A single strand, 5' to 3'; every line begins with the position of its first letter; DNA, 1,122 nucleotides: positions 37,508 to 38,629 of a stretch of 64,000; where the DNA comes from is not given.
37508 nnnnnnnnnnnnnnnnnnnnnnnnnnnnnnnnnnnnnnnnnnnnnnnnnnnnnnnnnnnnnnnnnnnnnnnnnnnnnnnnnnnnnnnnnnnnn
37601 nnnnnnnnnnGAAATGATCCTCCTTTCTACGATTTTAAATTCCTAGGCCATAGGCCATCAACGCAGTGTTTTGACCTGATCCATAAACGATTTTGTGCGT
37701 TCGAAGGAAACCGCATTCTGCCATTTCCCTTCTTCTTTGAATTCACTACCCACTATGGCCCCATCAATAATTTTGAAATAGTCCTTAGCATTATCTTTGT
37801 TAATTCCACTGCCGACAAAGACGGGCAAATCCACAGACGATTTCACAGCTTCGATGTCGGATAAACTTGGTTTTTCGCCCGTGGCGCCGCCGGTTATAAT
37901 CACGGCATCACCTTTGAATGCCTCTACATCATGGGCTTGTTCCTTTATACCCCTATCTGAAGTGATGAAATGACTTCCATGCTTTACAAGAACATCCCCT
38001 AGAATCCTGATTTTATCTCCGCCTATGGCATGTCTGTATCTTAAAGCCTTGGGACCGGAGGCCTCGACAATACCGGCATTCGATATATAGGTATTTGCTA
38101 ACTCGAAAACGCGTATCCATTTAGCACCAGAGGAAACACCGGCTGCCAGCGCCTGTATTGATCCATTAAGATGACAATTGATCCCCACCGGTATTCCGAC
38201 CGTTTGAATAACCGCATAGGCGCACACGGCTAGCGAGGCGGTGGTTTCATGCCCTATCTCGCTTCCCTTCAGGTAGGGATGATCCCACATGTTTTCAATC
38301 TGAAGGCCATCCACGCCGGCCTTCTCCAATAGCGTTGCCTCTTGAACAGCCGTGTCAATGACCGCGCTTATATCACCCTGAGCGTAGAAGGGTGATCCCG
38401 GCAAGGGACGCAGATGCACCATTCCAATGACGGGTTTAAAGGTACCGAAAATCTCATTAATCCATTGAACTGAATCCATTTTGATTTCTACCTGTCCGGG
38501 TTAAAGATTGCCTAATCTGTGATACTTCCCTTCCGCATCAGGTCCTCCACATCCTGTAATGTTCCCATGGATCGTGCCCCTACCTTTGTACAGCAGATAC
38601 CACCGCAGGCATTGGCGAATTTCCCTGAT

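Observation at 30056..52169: Regulator-less ~22-kb locus joining a glycyl radical eliminase to a sugar uptake/kinase set that has no recognisable isomerase or aldolase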

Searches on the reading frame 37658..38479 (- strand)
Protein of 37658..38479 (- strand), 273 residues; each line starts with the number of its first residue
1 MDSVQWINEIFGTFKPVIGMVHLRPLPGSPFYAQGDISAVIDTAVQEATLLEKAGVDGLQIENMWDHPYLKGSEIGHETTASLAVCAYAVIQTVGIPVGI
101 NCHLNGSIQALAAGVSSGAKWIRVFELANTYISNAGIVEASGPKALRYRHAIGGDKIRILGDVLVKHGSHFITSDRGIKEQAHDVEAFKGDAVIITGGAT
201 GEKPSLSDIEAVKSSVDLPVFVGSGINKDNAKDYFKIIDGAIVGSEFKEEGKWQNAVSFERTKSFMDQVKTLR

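Call 3: search_protein_families(library=pfam, proteins=[window:37658-38479:-])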
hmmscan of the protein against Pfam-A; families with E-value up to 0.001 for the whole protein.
window:37658-38479:- (273 aa): 2 families
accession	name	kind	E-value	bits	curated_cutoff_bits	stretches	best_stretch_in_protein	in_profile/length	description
PF03437.21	BtpA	-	1.2e-72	244.9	30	1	15-270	3-253/254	BtpA family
PF00290.26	Trp_syntA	-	0.00035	20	27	0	207-247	188-229/259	Tryptophan synthase alpha chain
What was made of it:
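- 37658..38479 (-): BtpA2, the core BtpA-family enzyme. It is a phosphate-binding TIM barrel rich in His, Glu and Lys. PF03437 244.9 bits (call 3).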

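Call 6: search_protein_families(library=ncbifam, proteins=[window:37658-38479:-], max_evalue=0.00001)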
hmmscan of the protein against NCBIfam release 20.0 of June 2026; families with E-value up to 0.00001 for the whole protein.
window:37658-38479:- (273 aa): 2 families
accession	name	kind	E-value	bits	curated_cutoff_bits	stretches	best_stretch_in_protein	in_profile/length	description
TIGR00259.1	thylakoid_BtpA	subfamily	6.1e-68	229.1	153.4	1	15-270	2-253/257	BtpA/SgcQ family protein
NF045918.1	PhsystIBiosynBtpA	equivalog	4.3e-57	193.4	400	1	8-269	2-260/261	photosystem I biogenesis protein BtpA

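Call 36: find_homologous_proteins(query=window:37658-38479:-, max_evalue=1e-20)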
Query window:37658-38479:- (273 aa): 1395 proteins with E <= 1e-20 among 3814 candidates; the best 120 are listed.
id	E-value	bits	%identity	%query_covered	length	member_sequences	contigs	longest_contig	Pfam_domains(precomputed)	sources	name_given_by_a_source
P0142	1.0e-177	607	100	100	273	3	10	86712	PF03437.22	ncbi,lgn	-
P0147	2.1e-147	508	83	100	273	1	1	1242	PF03437.22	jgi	jgi:hypothetical protein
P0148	3.2e-145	501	79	98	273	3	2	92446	PF03437.22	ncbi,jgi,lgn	-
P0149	1.0e-144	499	79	98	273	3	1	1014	PF03437.22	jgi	jgi:membrane complex biogenesis BtpA family protein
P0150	4.6e-144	497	78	100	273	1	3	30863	PF03437.22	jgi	jgi:membrane complex biogenesis BtpA family protein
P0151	4.3e-139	480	78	98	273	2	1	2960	PF03437.22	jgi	-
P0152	6.8e-139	480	76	100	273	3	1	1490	PF03437.22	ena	-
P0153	3.3e-137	474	74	100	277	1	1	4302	PF03437.22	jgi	jgi:membrane complex biogenesis BtpA family protein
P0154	3.5e-137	474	77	100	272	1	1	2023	PF03437.22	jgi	-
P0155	1.1e-135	469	74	100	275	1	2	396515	PF03437.22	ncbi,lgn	-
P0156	4.9e-134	464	74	100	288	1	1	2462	PF03437.22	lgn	-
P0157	1.2e-133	463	74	100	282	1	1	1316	PF03437.22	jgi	jgi:membrane complex biogenesis BtpA family protein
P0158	1.6e-132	459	73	98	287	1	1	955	PF03437.22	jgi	jgi:membrane complex biogenesis BtpA family protein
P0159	7.7e-132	457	74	98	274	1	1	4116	PF03437.22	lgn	-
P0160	7.6e-131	453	72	98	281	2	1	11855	PF03437.22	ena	-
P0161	1.0e-130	453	71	100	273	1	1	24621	PF03437.22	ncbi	-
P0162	1.7e-130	452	72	100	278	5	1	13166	PF03437.22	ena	-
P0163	3.1e-129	448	72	98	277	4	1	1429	PF03437.22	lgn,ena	-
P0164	8.7e-128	443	72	98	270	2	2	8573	PF03437.22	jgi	jgi:membrane complex biogenesis BtpA family protein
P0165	9.4e-128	443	69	100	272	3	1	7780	PF03437.22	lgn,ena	-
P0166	2.3e-126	439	70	100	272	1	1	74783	PF03437.22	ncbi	-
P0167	4.6e-124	431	69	100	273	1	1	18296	PF03437.22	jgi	jgi:membrane complex biogenesis BtpA family protein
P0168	1.2e-123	430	69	100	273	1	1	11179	PF03437.22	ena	-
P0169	1.1e-122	427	67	100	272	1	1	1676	PF03437.22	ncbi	-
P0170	1.8e-117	410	70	93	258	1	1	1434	PF03437.22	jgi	jgi:membrane complex biogenesis BtpA family protein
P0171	5.9e-114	398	74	86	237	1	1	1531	PF03437.22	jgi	jgi:membrane complex biogenesis BtpA family protein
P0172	5.9e-98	346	59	97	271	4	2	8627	PF03437.22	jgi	-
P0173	4.6e-97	343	57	97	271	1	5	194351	PF03437.22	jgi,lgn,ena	-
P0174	1.4e-96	341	58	97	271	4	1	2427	PF03437.22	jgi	-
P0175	2.6e-95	337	56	99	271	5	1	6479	PF03437.22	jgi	jgi:membrane complex biogenesis BtpA family protein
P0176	2.6e-95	337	56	96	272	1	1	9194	PF03437.22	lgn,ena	-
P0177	2.8e-95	337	57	97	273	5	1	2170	PF03437.22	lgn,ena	-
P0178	2.8e-95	337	56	97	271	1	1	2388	PF03437.22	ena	-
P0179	1.1e-94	335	57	97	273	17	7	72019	PF03437.22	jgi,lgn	jgi:hypothetical protein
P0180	1.2e-93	332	56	99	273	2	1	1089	PF03437.22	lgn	-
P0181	1.3e-93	331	57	97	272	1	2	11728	PF03437.22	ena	-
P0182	3.4e-93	330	55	99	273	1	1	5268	PF03437.22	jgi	jgi:membrane complex biogenesis BtpA family protein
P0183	1.5e-92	328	55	98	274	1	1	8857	PF03437.22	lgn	-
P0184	2.9e-92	327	56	98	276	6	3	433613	PF03437.22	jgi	-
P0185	1.0e-91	325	54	99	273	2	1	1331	PF03437.22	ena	-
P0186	3.7e-91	323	57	97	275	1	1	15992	PF03437.22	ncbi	-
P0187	4.5e-91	323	54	99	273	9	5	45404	PF03437.22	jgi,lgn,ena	-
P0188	9.1e-91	322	54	98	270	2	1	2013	PF00290.27,PF03437.22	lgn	-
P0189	1.3e-90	322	54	100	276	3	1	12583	PF03437.22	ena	-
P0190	6.0e-90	319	78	64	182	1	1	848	PF03437.22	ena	-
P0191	6.6e-90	319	54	98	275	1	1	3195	PF03437.22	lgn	-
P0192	7.5e-90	319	54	98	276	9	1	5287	PF03437.22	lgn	-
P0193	7.9e-90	319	54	98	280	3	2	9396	PF03437.22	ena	-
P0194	1.1e-89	319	56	97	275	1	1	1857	PF03437.22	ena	-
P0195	1.8e-89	318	53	98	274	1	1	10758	PF03437.22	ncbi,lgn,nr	ncbi:MAG: BtpA/SgcQ family protein [Anaerolineales bacterium]|nr:BtpA/SgcQ family protein [Anaerolin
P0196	4.4e-89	317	53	98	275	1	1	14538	PF03437.22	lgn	-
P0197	4.7e-89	316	56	97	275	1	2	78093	PF03437.22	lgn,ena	-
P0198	7.2e-89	316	54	98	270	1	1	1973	PF03437.22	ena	-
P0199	9.9e-89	315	55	98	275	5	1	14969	PF03437.22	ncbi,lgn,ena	-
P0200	2.5e-88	314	53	98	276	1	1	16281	PF03437.22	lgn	-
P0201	6.7e-88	313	53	98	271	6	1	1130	PF03437.22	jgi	-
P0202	7.6e-88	312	55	98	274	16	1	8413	PF03437.22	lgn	-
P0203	9.6e-88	312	54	98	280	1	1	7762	PF03437.22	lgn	-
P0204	1.0e-87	312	55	98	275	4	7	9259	PF03437.22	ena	-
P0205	1.3e-87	312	55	98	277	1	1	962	PF03437.22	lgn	-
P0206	2.2e-87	311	52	100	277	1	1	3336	PF03437.22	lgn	-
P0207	2.9e-87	311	56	95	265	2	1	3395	PF03437.22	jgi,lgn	jgi:membrane complex biogenesis BtpA family protein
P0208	4.2e-87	310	55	99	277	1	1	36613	PF03437.22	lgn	-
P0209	5.7e-87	310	51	98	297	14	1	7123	PF03437.22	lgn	-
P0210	9.2e-87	309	55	98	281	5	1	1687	PF03437.22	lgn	-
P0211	1.1e-86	309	55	95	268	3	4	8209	PF03437.22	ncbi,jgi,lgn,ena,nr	ncbi:MAG: BtpA/SgcQ family protein [Thermotogae bacterium]|nr:BtpA/SgcQ family protein [Thermotogota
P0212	1.2e-86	309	55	98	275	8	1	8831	PF03437.22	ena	-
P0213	1.2e-86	309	54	98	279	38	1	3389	PF03437.22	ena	-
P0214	1.3e-86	308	52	100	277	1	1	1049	PF03437.22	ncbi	ncbi:MAG: BtpA/SgcQ family protein [Bacillota bacterium]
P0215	1.4e-86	308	53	98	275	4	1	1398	PF04481.19,PF03437.22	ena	-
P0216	1.6e-86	308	53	97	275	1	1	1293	PF03437.22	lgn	-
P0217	1.6e-86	308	54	97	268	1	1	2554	PF03437.22,PF00977.28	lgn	-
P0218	1.8e-86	308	54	98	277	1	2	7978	PF03437.22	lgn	-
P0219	1.9e-86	308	56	97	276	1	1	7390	PF03437.22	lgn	-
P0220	1.9e-86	308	54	98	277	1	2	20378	PF03437.22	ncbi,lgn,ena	-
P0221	2.2e-86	308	55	97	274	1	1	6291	PF03437.22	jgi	jgi:membrane complex biogenesis BtpA family protein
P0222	2.4e-86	308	54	99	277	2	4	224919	PF03437.22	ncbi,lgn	-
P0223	3.4e-86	307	52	98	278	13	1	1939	PF03437.22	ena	-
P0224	4.1e-86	307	51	100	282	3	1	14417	PF03437.22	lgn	-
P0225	5.0e-86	307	51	98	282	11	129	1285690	PF03437.22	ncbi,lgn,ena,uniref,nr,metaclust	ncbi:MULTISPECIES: BtpA/SgcQ family protein [Mesotoga]|uniref:BtpA/SgcQ family protein n=1 Tax=Mesot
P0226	5.6e-86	306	52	100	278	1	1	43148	PF03437.22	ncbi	ncbi:MAG: BtpA/SgcQ family protein [Candidatus Humimicrobiaceae bacterium]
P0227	6.8e-86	306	54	98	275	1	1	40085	PF03437.22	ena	-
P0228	7.8e-86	306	53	98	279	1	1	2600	PF03437.22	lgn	-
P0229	9.1e-86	306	52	100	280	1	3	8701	PF03437.22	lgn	-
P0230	9.6e-86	306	53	98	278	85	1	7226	PF04481.19,PF03437.22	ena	-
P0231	1.1e-85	305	52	98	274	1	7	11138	PF03437.22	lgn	-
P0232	1.4e-85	305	52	98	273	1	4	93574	PF03437.22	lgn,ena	-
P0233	1.5e-85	305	52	97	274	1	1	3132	PF03437.22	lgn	-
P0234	1.5e-85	305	52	97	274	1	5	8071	PF03437.22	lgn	-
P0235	1.5e-85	305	53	100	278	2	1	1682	PF03437.22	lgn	-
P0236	1.6e-85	305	53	98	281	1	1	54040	PF03437.22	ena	-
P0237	2.0e-85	305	51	97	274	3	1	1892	PF03437.22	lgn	-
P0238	2.1e-85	304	52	97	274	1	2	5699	PF03437.22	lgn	-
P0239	2.3e-85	304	54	99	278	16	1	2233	PF03437.22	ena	-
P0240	2.4e-85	304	52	100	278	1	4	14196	PF03437.22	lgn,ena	-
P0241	2.9e-85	304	49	99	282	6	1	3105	PF03437.22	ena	-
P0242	3.1e-85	304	55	98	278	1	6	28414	PF03437.22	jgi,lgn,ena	-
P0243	3.2e-85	304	53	99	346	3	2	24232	PF03437.22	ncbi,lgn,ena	-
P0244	3.2e-85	304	52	98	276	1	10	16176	PF03437.22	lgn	-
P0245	3.9e-85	304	51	98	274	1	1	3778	PF03437.22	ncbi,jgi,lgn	jgi:membrane complex biogenesis BtpA family protein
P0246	4.1e-85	304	52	100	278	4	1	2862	PF03437.22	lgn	-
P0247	4.2e-85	303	51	99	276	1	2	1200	PF03437.22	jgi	jgi:membrane complex biogenesis BtpA family protein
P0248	4.4e-85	303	54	98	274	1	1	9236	PF03437.22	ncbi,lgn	-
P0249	4.5e-85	303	52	98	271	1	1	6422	PF03437.22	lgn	-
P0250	4.9e-85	303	52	98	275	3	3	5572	PF03437.22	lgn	-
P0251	5.0e-85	303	54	99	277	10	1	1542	PF03437.22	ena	-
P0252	5.0e-85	303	52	98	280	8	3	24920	PF03437.22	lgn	-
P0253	5.4e-85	303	52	98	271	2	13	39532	PF03437.22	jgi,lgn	-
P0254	5.6e-85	303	52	97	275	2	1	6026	PF03437.22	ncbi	-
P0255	6.0e-85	303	53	98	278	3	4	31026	PF03437.22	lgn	-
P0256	6.9e-85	303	54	98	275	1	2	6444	PF03437.22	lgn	-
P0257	8.1e-85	303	54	98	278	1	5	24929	PF03437.22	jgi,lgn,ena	-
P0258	9.3e-85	302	53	98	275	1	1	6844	PF03437.22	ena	-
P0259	1.0e-84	302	54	98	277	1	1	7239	PF03437.22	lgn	-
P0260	1.0e-84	302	54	98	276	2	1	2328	PF03437.22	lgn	-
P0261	1.2e-84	302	53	98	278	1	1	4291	PF03437.22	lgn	-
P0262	1.2e-84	302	52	97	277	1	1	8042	PF03437.22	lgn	-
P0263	1.2e-84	302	55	93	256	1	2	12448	PF03437.22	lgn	-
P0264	1.3e-84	302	55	98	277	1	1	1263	PF03437.22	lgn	-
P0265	1.3e-84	302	52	98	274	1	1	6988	PF03437.22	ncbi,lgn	-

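Call 37: find_encoding_contigs(protein=P0148, flank=10000, max_places=2)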
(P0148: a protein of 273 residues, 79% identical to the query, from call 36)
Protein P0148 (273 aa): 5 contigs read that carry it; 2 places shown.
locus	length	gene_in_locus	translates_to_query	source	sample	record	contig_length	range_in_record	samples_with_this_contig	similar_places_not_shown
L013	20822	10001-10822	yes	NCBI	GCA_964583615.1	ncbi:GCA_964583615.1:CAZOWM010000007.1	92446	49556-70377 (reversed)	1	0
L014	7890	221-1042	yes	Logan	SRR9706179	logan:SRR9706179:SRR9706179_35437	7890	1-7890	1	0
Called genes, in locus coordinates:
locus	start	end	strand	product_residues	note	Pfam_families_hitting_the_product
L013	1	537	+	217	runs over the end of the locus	-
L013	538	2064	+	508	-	-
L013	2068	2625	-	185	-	PF01966:HD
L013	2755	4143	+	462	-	PF01406:tRNA-synt_1e, PF09334:tRNA-synt_1g, PF09190:DALR_2, PF23493:CysS_C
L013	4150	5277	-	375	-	PF25160:LdpA_Fe-S-bd (faint), PF13484:Fer4_16, PF13646:HEAT_2 (weak)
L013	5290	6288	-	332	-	PF03547:Mem_trans (faint)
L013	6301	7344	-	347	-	PF01008:IF-2B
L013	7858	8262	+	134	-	PF00730:HhH-GPD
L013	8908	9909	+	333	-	PF00294:PfkB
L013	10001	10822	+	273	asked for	PF03437:BtpA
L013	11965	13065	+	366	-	PF00310:GATase_2, PF13522:GATase_6, PF13537:GATase_7 (faint)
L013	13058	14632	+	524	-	PF12797:Fer4_2 (weak), PF12838:Fer4_7 (weak), PF04898:Glu_syn_central (weak), PF01645:Glu_synthase, PF00478:IMPDH, PF04898:Glu_syn_central (weak), PF03060:NMO, PF01070:FMN_dh, +2 more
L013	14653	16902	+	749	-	PF01493:GXGXG, PF14691:Fer4_20, PF01266:DAO, PF03486:HI0933_like (weak), PF07992:Pyr_redox_2, PF13450:NAD_binding_8, PF13738:Pyr_redox_3 (weak), PF12838:Fer4_7 (weak), +7 more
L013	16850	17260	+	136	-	PF01316:Arg_repressor, PF02863:Arg_repressor_C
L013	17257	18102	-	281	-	PF02401:LYTB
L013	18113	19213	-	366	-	PF00348:polyprenyl_synt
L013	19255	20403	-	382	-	PF17746:SfsA_N, PF03749:SfsA, PF01986:DUF123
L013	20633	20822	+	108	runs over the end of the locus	PF00005:ABC_tran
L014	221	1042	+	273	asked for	PF03437:BtpA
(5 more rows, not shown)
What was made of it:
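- L013 has PfkB-BtpA2 alone (call 37).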

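Call 38: find_encoding_contigs(protein=P0166, flank=10000, max_places=2)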
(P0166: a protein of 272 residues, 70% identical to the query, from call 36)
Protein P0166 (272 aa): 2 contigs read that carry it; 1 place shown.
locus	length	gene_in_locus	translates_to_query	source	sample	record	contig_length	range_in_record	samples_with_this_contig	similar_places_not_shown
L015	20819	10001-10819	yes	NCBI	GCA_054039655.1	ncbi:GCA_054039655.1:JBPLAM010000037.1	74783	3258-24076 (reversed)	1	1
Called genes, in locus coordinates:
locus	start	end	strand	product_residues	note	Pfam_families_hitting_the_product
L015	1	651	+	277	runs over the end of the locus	PF09370:PEP_hydrolase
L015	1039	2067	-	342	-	PF00356:LacI, PF00532:Peripla_BP_1, PF13407:Peripla_BP_4, PF13377:Peripla_BP_3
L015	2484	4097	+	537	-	PF13416:SBP_bac_8, PF01547:SBP_bac_1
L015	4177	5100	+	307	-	PF00528:BPD_transp_1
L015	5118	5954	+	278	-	PF00528:BPD_transp_1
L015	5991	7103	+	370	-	PF00005:ABC_tran, PF13304:AAA_21 (faint), PF17912:OB_MalK (faint), PF08402:TOBE_2 (weak)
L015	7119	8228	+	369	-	PF00005:ABC_tran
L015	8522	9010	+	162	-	-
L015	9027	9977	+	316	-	PF00294:PfkB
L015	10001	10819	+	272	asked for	PF03437:BtpA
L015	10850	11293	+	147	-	PF05025:RbsD_FucU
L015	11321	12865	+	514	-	PF00370:FGGY_N, PF02782:FGGY_C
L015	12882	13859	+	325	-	PF01261:AP_endonuc_2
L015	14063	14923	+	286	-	PF01261:AP_endonuc_2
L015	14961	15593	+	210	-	PF02734:Dak2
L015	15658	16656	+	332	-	PF02733:Dak1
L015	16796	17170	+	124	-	PF01050:MannoseP_isomer, PF07883:Cupin_2, PF02311:AraC_binding (weak)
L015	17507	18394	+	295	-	PF01497:Peripla_BP_2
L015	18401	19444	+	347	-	PF01032:FecCD, PF00950:ABC-3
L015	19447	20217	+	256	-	PF13175:AAA_15 (faint), PF00005:ABC_tran, PF13304:AAA_21 (weak)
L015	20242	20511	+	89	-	PF05899:Cupin_3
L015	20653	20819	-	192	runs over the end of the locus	PF00210:Ferritin, PF02915:Rubrerythrin, PF21349:RUBY_RBDX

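Call 39: find_encoding_contigs(protein=P0225, flank=10000, max_places=2)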
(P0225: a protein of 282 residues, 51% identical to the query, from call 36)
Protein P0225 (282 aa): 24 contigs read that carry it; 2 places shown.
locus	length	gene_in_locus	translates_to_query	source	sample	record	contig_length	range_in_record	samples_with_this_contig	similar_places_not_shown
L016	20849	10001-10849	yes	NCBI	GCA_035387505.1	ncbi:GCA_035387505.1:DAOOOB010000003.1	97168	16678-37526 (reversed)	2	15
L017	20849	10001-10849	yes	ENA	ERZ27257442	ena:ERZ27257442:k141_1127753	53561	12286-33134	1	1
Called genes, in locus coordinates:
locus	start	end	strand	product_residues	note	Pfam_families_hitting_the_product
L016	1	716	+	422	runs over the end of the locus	PF04055:Radical_SAM, PF12544:LAM_C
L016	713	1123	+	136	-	PF01575:MaoC_dehydratas, PF13452:FAS1_DH_region (weak)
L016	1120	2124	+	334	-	PF07755:DUF1611 (faint)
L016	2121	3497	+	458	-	PF00488:MutS_V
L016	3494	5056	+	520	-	PF09043:Lys-AminoMut_A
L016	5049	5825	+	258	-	PF16554:OAM_dimer, PF02310:B12-binding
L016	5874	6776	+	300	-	PF00781:DAGK_cat, PF19279:YegS_C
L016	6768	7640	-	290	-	-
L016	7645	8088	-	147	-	PF04024:PspC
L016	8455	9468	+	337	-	PF00356:LacI, PF00532:Peripla_BP_1, PF13407:Peripla_BP_4, PF13377:Peripla_BP_3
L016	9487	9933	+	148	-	PF05025:RbsD_FucU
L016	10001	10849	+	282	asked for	PF03437:BtpA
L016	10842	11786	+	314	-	PF00294:PfkB, PF08543:Phos_pyr_kin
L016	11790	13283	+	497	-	PF13555:AAA_29 (faint), PF00005:ABC_tran, PF13304:AAA_21 (faint), PF00005:ABC_tran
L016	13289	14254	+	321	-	PF02653:BPD_transp_2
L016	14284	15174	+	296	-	PF00532:Peripla_BP_1, PF13407:Peripla_BP_4, PF13377:Peripla_BP_3 (weak)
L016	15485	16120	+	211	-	PF00440:TetR_N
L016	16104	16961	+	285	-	PF00005:ABC_tran, PF13166:AAA_13 (faint), PF13304:AAA_21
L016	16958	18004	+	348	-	PF12698:ABC2_membrane_3, PF24686:FLQE3_permease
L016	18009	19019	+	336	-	PF12679:ABC2_membrane_2, PF12698:ABC2_membrane_3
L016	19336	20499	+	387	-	PF01408:GFO_IDH_MocA, PF02894:GFO_IDH_MocA_C, PF22725:GFO_IDH_MocA_C3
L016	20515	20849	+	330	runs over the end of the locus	PF01261:AP_endonuc_2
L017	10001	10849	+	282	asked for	PF03437:BtpA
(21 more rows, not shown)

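Call 50: predict_structure(alignment_id=A2)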
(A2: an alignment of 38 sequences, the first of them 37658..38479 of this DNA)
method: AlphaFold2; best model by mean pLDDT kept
length: 273 residues; sequences in the alignment: 38
mean_pLDDT: 91.7   pTM: 0.91
mean pLDDT of the five models: 91.7, 91.2, 90.5, 89.9, 89.6
residues with pLDDT >= 90: 202; 70-90: 54; 50-70: 16; < 50: 1
segments of 3 or more residues with pLDDT < 50: none
pLDDT, mean of each block of 10 residues (from residue 1): 83 97 91 88 98 99 79 91 98 99 90 98 91 83 95 97 78 79 94 85 89 97 93 97 95 94 98 95
secondary structure, 60 per line:
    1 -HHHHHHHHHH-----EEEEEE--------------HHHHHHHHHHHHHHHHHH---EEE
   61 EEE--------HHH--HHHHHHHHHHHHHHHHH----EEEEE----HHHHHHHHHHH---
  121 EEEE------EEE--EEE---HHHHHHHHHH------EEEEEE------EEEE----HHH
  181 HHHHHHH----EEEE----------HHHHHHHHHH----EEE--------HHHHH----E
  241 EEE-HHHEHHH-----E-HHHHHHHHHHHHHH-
elements in order: H2-11 E17-22 H37-54 E58-63 H77-93 E98-102 H107-117 E121-124 E131-133 E136-138 H142-151 E158-163 E170-173 H178-187 E192-195 H206-215 E220-222 H231-235 E240-243 H259-272
